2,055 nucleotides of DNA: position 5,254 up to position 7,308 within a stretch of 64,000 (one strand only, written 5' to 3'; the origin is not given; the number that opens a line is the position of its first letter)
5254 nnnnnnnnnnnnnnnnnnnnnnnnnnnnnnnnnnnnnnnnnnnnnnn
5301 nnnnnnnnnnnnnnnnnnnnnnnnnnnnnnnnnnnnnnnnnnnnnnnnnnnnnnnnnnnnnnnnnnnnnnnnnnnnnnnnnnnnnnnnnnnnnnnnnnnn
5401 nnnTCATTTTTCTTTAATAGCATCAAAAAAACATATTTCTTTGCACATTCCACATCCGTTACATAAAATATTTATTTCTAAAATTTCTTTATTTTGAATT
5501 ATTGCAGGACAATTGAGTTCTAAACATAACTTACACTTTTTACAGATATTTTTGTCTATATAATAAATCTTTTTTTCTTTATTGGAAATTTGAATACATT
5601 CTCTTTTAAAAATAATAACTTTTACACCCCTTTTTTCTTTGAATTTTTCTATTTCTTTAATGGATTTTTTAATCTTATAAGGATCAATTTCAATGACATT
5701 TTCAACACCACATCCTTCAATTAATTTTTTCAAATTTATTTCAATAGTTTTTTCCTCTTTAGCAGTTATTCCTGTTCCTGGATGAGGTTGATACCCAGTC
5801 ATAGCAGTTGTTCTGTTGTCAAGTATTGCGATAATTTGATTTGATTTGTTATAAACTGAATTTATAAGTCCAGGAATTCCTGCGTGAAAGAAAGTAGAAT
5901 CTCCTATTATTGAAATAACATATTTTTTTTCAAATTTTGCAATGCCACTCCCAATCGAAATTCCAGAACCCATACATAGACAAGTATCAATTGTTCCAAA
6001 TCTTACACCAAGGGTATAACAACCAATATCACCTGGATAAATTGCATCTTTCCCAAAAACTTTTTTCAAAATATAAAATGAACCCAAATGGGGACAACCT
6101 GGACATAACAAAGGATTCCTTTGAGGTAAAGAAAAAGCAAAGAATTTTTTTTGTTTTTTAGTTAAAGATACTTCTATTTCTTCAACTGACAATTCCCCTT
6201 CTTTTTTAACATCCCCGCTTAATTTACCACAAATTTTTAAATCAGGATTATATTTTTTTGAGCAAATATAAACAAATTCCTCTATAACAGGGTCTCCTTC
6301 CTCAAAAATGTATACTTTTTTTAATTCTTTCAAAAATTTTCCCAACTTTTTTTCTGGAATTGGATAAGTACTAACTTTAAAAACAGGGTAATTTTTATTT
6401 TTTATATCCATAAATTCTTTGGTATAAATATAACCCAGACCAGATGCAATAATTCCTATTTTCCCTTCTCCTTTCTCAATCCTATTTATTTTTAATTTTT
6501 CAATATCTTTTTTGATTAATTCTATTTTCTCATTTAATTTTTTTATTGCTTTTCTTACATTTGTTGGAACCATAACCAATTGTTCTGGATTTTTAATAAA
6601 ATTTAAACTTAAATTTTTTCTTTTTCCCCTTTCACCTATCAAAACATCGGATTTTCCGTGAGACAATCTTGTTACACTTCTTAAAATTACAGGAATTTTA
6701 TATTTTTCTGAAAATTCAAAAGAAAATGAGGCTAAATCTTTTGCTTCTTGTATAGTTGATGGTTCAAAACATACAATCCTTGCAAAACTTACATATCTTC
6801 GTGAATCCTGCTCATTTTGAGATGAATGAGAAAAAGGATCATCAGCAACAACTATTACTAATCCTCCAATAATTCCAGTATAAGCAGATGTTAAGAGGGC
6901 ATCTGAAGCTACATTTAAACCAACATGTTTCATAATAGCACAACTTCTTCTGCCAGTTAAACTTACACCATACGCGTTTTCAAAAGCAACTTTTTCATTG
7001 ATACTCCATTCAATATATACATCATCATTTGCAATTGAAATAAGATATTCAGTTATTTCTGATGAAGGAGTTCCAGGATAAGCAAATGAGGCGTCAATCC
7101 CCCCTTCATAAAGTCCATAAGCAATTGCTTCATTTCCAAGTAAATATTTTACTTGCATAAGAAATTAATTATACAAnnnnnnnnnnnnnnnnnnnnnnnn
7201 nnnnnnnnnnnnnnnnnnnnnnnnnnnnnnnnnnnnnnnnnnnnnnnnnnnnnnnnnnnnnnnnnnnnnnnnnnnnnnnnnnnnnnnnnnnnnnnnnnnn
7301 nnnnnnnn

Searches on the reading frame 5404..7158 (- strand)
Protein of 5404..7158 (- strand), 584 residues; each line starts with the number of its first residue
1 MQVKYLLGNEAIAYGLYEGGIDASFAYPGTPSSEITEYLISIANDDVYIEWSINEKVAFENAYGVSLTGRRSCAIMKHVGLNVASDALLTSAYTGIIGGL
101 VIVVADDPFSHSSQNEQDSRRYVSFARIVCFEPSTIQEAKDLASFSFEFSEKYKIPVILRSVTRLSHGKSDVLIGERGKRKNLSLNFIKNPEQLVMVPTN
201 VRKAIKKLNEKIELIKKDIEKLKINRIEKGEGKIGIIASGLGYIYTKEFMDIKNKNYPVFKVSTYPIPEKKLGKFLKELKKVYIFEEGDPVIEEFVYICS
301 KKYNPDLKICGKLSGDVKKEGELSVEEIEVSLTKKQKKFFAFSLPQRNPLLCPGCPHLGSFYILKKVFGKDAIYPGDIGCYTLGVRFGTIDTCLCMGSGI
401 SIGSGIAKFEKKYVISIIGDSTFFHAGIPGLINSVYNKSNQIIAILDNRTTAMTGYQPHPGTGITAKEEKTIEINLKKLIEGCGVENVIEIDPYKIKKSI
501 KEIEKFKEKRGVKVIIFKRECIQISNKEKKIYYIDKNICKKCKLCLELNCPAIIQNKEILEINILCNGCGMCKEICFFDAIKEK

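Call 10: search_protein_families(library=pfam, max_evalue=0.0001, proteins=[window:5404-7158:-])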
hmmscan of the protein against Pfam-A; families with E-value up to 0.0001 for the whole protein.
window:5404-7158:- (584 aa): 2 families
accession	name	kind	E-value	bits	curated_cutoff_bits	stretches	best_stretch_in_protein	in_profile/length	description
PF02775.26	TPP_enzyme_C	-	5.3e-19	68.9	21.9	1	377-516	1-150/151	Thiamine pyrophosphate enzyme, C-terminal TPP binding domain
PF01855.24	POR_N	-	2.6e-09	37.6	27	1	15-188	2-181/231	Pyruvate flavodoxin/ferredoxin oxidoreductase, thiamine diP-bdg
